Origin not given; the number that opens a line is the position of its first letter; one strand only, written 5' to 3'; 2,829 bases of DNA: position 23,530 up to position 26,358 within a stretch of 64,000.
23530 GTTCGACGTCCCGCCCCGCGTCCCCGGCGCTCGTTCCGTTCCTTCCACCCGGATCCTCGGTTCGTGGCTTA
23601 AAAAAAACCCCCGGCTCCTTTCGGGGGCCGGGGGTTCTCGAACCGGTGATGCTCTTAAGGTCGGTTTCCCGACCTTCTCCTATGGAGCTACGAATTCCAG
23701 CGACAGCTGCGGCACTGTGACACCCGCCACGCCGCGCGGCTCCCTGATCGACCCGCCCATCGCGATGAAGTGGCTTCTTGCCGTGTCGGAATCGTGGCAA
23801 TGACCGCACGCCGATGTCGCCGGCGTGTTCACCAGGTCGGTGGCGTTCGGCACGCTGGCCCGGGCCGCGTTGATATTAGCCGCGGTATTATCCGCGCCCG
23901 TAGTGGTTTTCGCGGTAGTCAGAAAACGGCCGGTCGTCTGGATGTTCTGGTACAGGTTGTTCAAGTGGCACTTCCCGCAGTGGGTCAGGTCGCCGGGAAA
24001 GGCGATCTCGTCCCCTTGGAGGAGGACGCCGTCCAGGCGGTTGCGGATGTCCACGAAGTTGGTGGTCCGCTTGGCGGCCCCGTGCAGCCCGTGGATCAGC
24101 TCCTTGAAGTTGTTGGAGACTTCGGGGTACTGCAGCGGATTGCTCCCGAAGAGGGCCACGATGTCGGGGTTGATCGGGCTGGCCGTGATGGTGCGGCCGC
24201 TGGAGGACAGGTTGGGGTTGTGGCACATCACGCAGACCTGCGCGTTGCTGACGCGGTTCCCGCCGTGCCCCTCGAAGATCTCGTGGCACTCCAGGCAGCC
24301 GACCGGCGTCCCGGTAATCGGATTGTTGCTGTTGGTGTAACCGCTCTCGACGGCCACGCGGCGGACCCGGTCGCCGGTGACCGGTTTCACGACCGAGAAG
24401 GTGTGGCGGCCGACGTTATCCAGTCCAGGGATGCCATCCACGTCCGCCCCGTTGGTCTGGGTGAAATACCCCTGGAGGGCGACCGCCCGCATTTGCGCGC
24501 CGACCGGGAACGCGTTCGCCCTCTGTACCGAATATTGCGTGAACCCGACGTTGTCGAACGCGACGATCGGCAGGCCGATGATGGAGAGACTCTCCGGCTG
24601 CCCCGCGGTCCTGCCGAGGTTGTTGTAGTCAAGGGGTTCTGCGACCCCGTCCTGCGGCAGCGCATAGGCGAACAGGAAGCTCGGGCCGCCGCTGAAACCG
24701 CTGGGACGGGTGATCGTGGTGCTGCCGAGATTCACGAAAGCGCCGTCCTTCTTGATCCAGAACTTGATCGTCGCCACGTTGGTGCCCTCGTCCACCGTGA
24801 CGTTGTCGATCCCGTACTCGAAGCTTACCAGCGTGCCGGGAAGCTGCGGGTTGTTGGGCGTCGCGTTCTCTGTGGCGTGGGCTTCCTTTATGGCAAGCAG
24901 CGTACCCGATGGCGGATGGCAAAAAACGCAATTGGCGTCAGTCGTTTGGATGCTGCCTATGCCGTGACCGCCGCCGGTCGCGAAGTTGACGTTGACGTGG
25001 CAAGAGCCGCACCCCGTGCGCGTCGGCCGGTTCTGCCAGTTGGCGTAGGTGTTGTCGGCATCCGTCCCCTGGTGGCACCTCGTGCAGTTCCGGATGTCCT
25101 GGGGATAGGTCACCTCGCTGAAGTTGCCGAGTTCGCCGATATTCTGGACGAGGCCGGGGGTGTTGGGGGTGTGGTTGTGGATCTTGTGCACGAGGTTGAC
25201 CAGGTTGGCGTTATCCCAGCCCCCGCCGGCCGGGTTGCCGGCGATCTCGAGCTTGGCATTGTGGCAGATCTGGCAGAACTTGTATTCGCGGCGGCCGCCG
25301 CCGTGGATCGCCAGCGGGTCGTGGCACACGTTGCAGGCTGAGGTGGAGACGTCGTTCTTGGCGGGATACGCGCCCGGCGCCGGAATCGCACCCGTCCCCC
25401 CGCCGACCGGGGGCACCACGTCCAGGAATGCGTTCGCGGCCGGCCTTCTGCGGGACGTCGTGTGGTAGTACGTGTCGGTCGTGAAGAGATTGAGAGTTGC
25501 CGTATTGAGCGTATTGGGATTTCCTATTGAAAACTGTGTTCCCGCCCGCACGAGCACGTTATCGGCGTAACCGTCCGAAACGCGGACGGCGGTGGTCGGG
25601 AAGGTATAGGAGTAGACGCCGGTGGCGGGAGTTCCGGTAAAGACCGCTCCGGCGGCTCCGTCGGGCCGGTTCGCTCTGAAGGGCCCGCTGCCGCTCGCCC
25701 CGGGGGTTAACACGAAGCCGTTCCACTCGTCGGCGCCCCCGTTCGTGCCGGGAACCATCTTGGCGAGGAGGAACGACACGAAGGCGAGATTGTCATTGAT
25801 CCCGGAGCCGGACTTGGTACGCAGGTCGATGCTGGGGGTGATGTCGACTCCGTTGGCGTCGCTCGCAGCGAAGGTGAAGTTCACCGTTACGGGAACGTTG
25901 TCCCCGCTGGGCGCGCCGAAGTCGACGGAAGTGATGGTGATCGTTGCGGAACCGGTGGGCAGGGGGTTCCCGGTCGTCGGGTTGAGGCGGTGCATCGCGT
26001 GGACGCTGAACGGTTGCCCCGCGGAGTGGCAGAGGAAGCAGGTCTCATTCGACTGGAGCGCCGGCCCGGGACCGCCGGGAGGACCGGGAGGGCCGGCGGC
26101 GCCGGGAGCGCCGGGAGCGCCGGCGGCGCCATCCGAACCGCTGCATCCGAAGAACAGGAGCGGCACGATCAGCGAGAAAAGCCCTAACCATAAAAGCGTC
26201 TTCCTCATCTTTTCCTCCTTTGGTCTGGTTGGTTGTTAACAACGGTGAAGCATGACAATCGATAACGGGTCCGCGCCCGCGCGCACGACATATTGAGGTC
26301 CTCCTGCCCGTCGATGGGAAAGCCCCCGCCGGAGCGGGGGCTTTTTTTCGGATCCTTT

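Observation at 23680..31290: Porin-cytochrome (Pcc-type) outer-membrane electron conduit operon with an additional decahaem lipoprotein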

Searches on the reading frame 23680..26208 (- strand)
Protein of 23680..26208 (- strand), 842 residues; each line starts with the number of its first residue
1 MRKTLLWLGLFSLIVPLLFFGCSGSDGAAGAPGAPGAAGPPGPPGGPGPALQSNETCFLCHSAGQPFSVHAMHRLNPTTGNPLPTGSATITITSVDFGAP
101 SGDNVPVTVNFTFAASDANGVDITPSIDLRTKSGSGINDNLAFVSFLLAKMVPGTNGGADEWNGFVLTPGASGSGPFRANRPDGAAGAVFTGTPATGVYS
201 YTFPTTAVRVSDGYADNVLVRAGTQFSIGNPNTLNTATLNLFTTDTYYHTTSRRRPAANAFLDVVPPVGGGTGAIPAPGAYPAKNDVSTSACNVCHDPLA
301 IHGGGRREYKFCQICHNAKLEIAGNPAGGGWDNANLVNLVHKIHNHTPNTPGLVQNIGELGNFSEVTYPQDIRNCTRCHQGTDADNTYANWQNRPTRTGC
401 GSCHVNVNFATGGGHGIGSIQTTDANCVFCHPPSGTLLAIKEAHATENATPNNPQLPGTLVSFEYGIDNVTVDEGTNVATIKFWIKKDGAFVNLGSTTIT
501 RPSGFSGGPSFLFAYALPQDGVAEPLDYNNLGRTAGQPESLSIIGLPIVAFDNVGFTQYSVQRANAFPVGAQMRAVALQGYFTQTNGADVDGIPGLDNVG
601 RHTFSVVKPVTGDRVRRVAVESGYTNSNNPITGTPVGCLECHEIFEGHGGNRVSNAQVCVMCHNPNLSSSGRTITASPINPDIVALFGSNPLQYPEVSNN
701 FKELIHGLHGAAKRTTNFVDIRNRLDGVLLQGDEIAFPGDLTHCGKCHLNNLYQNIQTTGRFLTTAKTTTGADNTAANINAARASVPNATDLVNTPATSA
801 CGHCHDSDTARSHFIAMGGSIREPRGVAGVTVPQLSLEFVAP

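Call 4: search_protein_families(library=pfam, proteins=[window:23680-26208:-], max_evalue=0.1)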
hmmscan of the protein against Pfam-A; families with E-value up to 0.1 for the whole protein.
window:23680-26208:- (842 aa): 6 families
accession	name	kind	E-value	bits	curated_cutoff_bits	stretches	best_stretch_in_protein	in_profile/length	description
PF22113.1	Mtrc-MtrF_II-IV_dom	-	4.6e-37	127.7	30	2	286-444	3-175/176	Outer membrane cytochrome MtrC/MtrF-like, domains II/IV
PF14522.11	Cytochrome_C7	-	1.4e-13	50.8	24.8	3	363-431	3-66/67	Cytochrome c7 and related cytochrome c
PF14537.11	Cytochrom_c3_2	-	0.0037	18.1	25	0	290-327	7-44/79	Cytochrome c3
PF09699.15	Paired_CXXCH_1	-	0.0061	16.7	20.6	0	374-406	8-38/41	Doubled CXXCH motif (Paired_CXXCH_1)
PF01391.23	Collagen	-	0.013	15.7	27.2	1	23-48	27-52/60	Collagen triple helix repeat (20 copies)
PF21560.2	Gp34_2nd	-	0.034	14.7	27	0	375-398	51-74/102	Long-tail fiber proximal subunit, C-terminal, second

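Call 5: search_protein_families(library=ncbifam, proteins=[window:23680-26208:-], max_evalue=0.1)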
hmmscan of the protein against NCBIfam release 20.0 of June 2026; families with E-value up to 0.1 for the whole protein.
window:23680-26208:- (842 aa): 2 families
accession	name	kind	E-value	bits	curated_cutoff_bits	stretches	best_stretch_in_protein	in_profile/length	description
TIGR03507.1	decahem_SO1788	subfamily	2.6e-91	307.1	209.3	1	104-821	5-640/672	OmcA/MtrC family decaheme c-type cytochrome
NF045713.1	CxxCH_16_HmcA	equivalog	0.037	12.6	400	0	370-431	172-233/541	sulfate respiration complex hexadecaheme cytochrome HmcA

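Call 7: search_solved_structures(query=window:23680-26208:-, max_evalue=0.01)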
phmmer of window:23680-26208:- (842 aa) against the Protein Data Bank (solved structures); distinct sequences matched with E-value up to 0.01: 10.
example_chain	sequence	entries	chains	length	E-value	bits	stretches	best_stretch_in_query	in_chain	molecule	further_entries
3pmq_A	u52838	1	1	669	1e-17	67.1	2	367-441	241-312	Decaheme cytochrome c MtrF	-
6r2q_C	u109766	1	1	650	1.5e-10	43.4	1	255-437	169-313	Decaheme c-type cytochrome, OmcA/MtrC family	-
4lm8_A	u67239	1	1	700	2e-10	43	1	282-484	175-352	Extracellular iron oxide respiratory system surface decaheme cytochrome c component MtrC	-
8qbz_A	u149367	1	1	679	2.2e-10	42.9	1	282-484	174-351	Extracellular iron oxide respiratory system surface decaheme cytochrome c component MtrC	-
7o7g_A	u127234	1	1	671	2.3e-10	42.8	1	282-484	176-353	Extracellular iron oxide respiratory system surface decaheme cytochrome c component MtrC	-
7qth_A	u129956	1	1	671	2.3e-10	42.8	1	282-484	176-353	Extracellular iron oxide respiratory system surface decaheme cytochrome c component MtrC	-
6qyc_A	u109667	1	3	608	2.4e-10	42.7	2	371-437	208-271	Decaheme c-type cytochrome, OmcA/MtrC family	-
8qbq_A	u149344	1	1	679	2.4e-10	42.7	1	282-484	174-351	Extracellular iron oxide respiratory system surface decaheme cytochrome c component MtrC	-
8qc9_A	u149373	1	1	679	2.9e-10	42.4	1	282-484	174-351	Extracellular iron oxide respiratory system surface decaheme cytochrome c component MtrC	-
9eov_A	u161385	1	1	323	4.6e-10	41.8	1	282-436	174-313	Extracellular iron oxide respiratory system surface decaheme cytochrome c component MtrC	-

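Call 73: find_homologous_proteins(query=window:23680-26208:-, max_evalue=1e-10)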
Query window:23680-26208:- (842 aa): 344 proteins with E <= 1e-10 among 8000 candidates; the best 120 are listed.
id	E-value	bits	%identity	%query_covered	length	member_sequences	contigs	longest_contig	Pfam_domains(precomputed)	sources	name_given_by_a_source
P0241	0.0e+0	1933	99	100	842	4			PF14522.12,PF22113.2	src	-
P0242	0.0e+0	1422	75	100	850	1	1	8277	PF14522.12,PF22113.2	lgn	-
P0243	0.0e+0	1343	78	92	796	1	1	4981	PF14522.12,PF22113.2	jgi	jgi:OmcA/MtrC family decaheme c-type cytochrome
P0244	0.0e+0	1268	69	100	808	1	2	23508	PF14522.12,PF22113.2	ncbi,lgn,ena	-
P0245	0.0e+0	1256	68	99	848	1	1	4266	PF14537.12,PF14522.12,PF22113.2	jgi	jgi:OmcA/MtrC family decaheme c-type cytochrome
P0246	0.0e+0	1244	69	100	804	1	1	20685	PF14522.12,PF22113.2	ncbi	-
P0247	0.0e+0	1193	66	100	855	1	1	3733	PF14522.12,PF22113.2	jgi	jgi:OmcA/MtrC family decaheme c-type cytochrome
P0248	0.0e+0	1188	68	94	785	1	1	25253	PF14537.12,PF14522.12,PF22113.2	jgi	jgi:OmcA/MtrC family decaheme c-type cytochrome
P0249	0.0e+0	1176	64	99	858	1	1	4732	PF14537.12,PF14522.12,PF22113.2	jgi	jgi:OmcA/MtrC family decaheme c-type cytochrome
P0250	0.0e+0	1165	65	99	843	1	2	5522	PF14537.12,PF14522.12,PF22113.2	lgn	-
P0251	0.0e+0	1122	67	91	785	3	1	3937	PF14537.12,PF14522.12,PF22113.2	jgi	jgi:OmcA/MtrC family decaheme c-type cytochrome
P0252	0.0e+0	1118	63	99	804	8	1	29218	PF14537.12,PF14522.12,PF22113.2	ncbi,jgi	jgi:OmcA/MtrC family decaheme c-type cytochrome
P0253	0.0e+0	1104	63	99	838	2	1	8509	PF14522.12,PF22113.2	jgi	-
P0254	0.0e+0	1096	62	99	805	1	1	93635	PF14537.12,PF14522.12,PF22113.2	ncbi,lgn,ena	-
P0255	0.0e+0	1094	62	100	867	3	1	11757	PF14522.12,PF22113.2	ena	-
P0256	0.0e+0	1089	62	99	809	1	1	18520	PF14537.12,PF14522.12,PF22113.2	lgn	-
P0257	0.0e+0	1085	62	99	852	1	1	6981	PF14522.12,PF22113.2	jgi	jgi:OmcA/MtrC family decaheme c-type cytochrome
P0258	0.0e+0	1082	61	99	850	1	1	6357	PF14537.12,PF14522.12,PF22113.2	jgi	jgi:OmcA/MtrC family decaheme c-type cytochrome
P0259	0.0e+0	1080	62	100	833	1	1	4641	PF14522.12,PF22113.2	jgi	jgi:OmcA/MtrC family decaheme c-type cytochrome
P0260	0.0e+0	1060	61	100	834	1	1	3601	PF14522.12,PF22113.2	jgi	jgi:OmcA/MtrC family decaheme c-type cytochrome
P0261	2.8e-295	1000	63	89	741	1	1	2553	PF14537.12,PF14522.12,PF22113.2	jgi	jgi:OmcA/MtrC family decaheme c-type cytochrome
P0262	1.3e-291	988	57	98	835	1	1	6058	PF14537.12,PF14522.12,PF22113.2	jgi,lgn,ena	-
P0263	1.2e-288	978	63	87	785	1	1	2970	PF14537.12,PF11716.14,PF14522.12,PF22113.2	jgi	jgi:OmcA/MtrC family decaheme c-type cytochrome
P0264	6.9e-280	949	57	99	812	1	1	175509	PF09699.16,PF14522.12,PF22113.2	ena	-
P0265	8.3e-279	946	57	99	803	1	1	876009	PF14522.12,PF22113.2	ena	-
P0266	1.4e-277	942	65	82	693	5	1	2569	PF14522.12,PF22113.2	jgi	jgi:OmcA/MtrC family decaheme c-type cytochrome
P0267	1.4e-275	935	70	72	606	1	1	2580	PF14537.12,PF14522.12,PF22113.2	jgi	jgi:OmcA/MtrC family decaheme c-type cytochrome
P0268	3.8e-275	934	57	94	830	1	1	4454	PF14522.12,PF22113.2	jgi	jgi:OmcA/MtrC family decaheme c-type cytochrome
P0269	4.1e-275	934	57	100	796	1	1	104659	PF14522.12,PF22113.2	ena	-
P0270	3.3e-271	921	56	99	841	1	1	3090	PF14537.12,PF14522.12,PF22113.2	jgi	-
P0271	2.2e-268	911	56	99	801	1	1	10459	PF14522.12,PF22113.2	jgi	jgi:OmcA/MtrC family decaheme c-type cytochrome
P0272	3.4e-268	911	55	100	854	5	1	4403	PF14522.12,PF22113.2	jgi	-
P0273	2.1e-267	908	55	99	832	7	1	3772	PF14537.12,PF14522.12,PF22113.2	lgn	-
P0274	1.2e-264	899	56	99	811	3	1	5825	PF14522.12,PF22113.2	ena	-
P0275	2.3e-264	898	54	100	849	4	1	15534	PF14522.12,PF22113.2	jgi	jgi:OmcA/MtrC family decaheme c-type cytochrome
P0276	1.2e-262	892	54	99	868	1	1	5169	PF14537.12,PF14522.12,PF22113.2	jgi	-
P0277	2.3e-256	872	53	99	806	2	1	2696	PF14522.12,PF22113.2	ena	-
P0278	1.0e-254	866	54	99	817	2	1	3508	PF14522.12,PF22113.2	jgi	jgi:OmcA/MtrC family decaheme c-type cytochrome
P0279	1.1e-240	820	52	99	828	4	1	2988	PF14537.12,PF14522.12,PF22113.2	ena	-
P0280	3.0e-235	802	50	100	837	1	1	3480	PF14537.12,PF14522.12,PF22113.2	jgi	-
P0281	7.9e-235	800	52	93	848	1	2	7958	PF14537.12,PF14522.12,PF22113.2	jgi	jgi:OmcA/MtrC family decaheme c-type cytochrome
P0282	2.8e-234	799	49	100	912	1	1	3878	PF14537.12,PF14522.12,PF22113.2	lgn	-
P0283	6.9e-233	794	51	99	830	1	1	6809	PF14522.12,PF22113.2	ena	-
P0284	2.4e-232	792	50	100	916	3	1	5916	PF14537.12,PF14522.12,PF22113.2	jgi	-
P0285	2.9e-232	792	51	100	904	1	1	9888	PF14537.12,PF14522.12,PF22113.2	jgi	-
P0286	7.1e-232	791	50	100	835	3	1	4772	PF14537.12,PF14522.12,PF22113.2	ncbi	-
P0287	3.2e-231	788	51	100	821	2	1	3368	PF09699.16,PF14537.12,PF14522.12,PF22113.2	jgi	jgi:OmcA/MtrC family decaheme c-type cytochrome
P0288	1.7e-228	779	50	97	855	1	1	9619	PF09699.16,PF14537.12,PF14522.12,PF22113.2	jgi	-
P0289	3.1e-228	779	49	99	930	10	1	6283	PF14537.12,PF14522.12,PF22113.2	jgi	-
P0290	4.7e-228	778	48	100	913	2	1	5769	PF14537.12,PF14522.12,PF22113.2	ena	-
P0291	2.7e-226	772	50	99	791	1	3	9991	PF09699.16,PF14522.12,PF22113.2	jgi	jgi:OmcA/MtrC family decaheme c-type cytochrome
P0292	3.1e-224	765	50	98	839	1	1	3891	PF14537.12,PF14522.12,PF22113.2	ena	-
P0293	1.2e-223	763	47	99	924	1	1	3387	PF14537.12,PF14522.12,PF22113.2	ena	-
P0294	3.1e-223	762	52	90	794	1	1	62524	PF14522.12,PF22113.2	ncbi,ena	-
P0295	1.5e-222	760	48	100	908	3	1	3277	PF14537.12,PF14522.12,PF22113.2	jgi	-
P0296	2.5e-214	733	50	91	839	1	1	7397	PF14537.12,PF14522.12,PF22113.2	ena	-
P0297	5.6e-214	731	47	99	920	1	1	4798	PF14537.12,PF14522.12,PF22113.2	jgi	jgi:OmcA/MtrC family decaheme c-type cytochrome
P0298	8.2e-212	724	48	99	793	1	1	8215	PF09699.16,PF14537.12,PF14522.12,PF22113.2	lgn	-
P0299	1.4e-208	713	48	100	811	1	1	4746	PF14537.12,PF14522.12,PF22113.2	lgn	-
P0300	2.6e-208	713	64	65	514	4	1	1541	PF14522.12,PF22113.2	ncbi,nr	ncbi:MAG: hypothetical protein IH611_08950, partial [Deltaproteobacteria bacterium]|nr:hypothetical 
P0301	1.5e-207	710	49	99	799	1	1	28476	PF14522.12,PF22113.2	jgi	-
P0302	2.0e-206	706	49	98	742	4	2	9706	PF14537.12,PF02085.22,PF14522.12,PF22113.2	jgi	jgi:OmcA/MtrC family decaheme c-type cytochrome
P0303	2.0e-204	700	46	100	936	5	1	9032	PF14537.12,PF14522.12,PF22113.2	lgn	-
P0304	2.3e-202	693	47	94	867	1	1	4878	PF14537.12,PF14522.12,PF22113.2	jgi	jgi:OmcA/MtrC family decaheme c-type cytochrome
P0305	1.3e-201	690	55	78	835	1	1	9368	PF14537.12,PF14522.12,PF22113.2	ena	-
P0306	1.1e-200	687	47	100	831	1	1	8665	PF14537.12,PF14522.12,PF22113.2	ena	-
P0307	1.4e-199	684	46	100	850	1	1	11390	PF14537.12,PF14522.12,PF22113.2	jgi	jgi:OmcA/MtrC family decaheme c-type cytochrome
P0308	5.5e-199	682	47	99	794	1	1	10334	PF09699.16,PF14537.12,PF14522.12,PF22113.2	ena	-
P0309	2.1e-198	680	48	100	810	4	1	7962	PF14537.12,PF14522.12,PF22113.2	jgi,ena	-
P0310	3.7e-198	679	47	100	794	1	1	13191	PF14537.12,PF14522.12,PF22113.2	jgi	jgi:OmcA/MtrC family decaheme c-type cytochrome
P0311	2.8e-197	676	47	99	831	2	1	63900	PF14537.12,PF14522.12,PF22113.2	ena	-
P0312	7.6e-195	668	47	99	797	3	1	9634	PF09699.16,PF14537.12,PF14522.12,PF22113.2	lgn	-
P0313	1.3e-192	661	57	69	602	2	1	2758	PF14537.12,PF14522.12,PF22113.2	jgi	-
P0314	7.8e-192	658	45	94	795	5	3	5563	PF14537.12,PF14522.12,PF22113.2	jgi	jgi:OmcA/MtrC family decaheme c-type cytochrome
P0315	9.5e-192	658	44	100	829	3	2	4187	PF14537.12,PF14522.12,PF22113.2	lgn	-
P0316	9.8e-192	658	49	76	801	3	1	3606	PF14537.12,PF14522.12,PF22113.2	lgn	-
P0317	7.0e-191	655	48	90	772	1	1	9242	PF14537.12,PF14522.12,PF22113.2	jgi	jgi:OmcA/MtrC family decaheme c-type cytochrome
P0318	7.9e-186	638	47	90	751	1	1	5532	PF14537.12,PF14522.12,PF22113.2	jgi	jgi:OmcA/MtrC family decaheme c-type cytochrome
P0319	8.9e-186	638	46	99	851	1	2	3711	PF14537.12,PF14522.12,PF22113.2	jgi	jgi:OmcA/MtrC family decaheme c-type cytochrome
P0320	1.1e-174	601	43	100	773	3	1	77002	PF09699.16,PF14537.12,PF14522.12,PF22113.2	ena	-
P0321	1.3e-173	598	44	99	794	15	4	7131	PF14522.12,PF22113.2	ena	-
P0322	3.0e-171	590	42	95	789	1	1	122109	PF14537.12,PF14522.12,PF22113.2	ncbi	-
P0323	5.1e-169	583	44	98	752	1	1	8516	PF09699.16,PF14537.12,PF14522.12,PF22113.2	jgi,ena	-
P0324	5.9e-166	572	43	99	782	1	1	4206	PF14537.12,PF14522.12,PF22113.2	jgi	-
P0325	9.3e-165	569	44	99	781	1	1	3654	PF14522.12,PF22113.2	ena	-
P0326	3.1e-163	563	44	96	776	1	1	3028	PF14537.12,PF14522.12,PF22113.2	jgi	jgi:OmcA/MtrC family decaheme c-type cytochrome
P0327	5.0e-163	563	44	98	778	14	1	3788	PF14537.12,PF14522.12,PF22113.2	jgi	-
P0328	3.7e-160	553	42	97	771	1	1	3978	PF14537.12,PF14522.12,PF22113.2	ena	-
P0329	1.1e-159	552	52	66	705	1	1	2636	PF14537.12,PF14522.12,PF22113.2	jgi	jgi:OmcA/MtrC family decaheme c-type cytochrome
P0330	1.5e-156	541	40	93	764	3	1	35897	PF09699.16,PF14537.12,PF14522.12,PF22113.2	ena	-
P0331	6.2e-154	533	41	96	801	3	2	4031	PF09699.16,PF14537.12,PF14522.12,PF22113.2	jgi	jgi:OmcA/MtrC family decaheme c-type cytochrome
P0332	2.5e-152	527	41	92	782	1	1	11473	PF14537.12,PF14522.12,PF22113.2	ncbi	-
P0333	5.7e-146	506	39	99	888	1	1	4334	PF01391.24,PF14537.12,PF14522.12,PF22113.2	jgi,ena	-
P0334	8.7e-134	466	39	92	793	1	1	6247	PF14522.12,PF22113.2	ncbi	ncbi:MAG: OmcA/MtrC family decaheme c-type cytochrome [Candidatus Binatia bacterium]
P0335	1.7e-129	452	38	99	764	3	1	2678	PF14537.12,PF14522.12,PF22113.2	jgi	-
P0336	3.0e-128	448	38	91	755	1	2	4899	PF09699.16,PF14522.12,PF22113.2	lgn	-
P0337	8.2e-118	413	36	99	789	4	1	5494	PF09699.16,PF14537.12,PF14522.12,PF22113.2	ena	-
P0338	2.7e-116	408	37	98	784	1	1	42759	PF14522.12,PF22113.2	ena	-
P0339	4.4e-114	401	49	51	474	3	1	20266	PF14522.12,PF22113.2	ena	-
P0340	6.3e-103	364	34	94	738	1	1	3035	PF09699.16,PF14537.12,PF14522.12,PF22113.2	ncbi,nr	ncbi:MAG: OmcA/MtrC family decaheme c-type cytochrome [Deferrisomatales bacterium]|nr:OmcA/MtrC fami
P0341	7.9e-98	347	41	69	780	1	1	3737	PF09699.16,PF14537.12,PF22112.3,PF22111.3,PF14522.12,PF22113.2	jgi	jgi:OmcA/MtrC family decaheme c-type cytochrome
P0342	1.9e-97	346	36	97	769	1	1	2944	PF22112.3,PF14522.12,PF22113.2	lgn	-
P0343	2.1e-95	339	34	89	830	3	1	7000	PF14537.12,PF03264.20,PF14522.12,PF22113.2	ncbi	-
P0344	3.9e-86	308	32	88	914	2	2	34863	PF14537.12,PF14522.12,PF22113.2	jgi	jgi:OmcA/MtrC family decaheme c-type cytochrome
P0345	4.7e-82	295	31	99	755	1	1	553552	PF09699.16,PF14537.12,PF14522.12,PF22113.2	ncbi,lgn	-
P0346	5.6e-80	288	33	64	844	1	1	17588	PF14537.12,PF22112.3,PF14522.12,PF22113.2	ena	-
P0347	5.4e-78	281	33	81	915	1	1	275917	PF14537.12,PF14522.12,PF22113.2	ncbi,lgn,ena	-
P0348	1.4e-77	280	-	-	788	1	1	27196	PF01391.24,PF14537.12,PF22112.3,PF14522.12,PF22113.2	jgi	-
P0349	9.7e-76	274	34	81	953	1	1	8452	PF09699.16,PF22112.3,PF19079.6,PF22111.3,PF14522.12,PF22113.2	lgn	-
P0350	5.9e-75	271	43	51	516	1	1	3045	PF14522.12,PF22113.2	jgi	-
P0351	2.4e-71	260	31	88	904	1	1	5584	PF09699.16,PF14537.12,PF14522.12,PF22113.2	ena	-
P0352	4.7e-54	202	29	98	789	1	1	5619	PF09699.16,PF14537.12,PF22112.3,PF22111.3,PF14522.12,PF22113.2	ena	-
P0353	1.6e-51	194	29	85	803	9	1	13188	PF09699.16,PF14537.12,PF22112.3,PF14522.12,PF22113.2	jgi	jgi:OmcA/MtrC family decaheme c-type cytochrome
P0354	1.2e-47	181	29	83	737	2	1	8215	PF09699.16,PF14537.12,PF22112.3,PF22111.3,PF14522.12,PF22113.2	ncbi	-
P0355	6.1e-46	175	27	83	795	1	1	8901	PF09699.16,PF14537.12,PF22112.3,PF02085.22,PF14522.12,PF22113.2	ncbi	-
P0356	3.7e-45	173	38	28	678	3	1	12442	PF09699.16,PF14537.12,PF14522.12,PF22113.2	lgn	-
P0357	1.4e-44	171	27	63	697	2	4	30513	PF09699.16,PF14537.12,PF02085.22,PF14522.12,PF22113.2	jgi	jgi:OmcA/MtrC family decaheme c-type cytochrome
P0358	2.2e-44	170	44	19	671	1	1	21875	PF09699.16,PF14537.12,PF14522.12,PF22113.2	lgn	-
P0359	3.7e-44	170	30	65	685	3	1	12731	PF09699.16,PF14537.12,PF14522.12,PF22113.2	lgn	-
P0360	4.6e-44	169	28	85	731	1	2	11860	PF09699.16,PF14537.12,PF22112.3,PF02085.22,PF14522.12,PF22113.2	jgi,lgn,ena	-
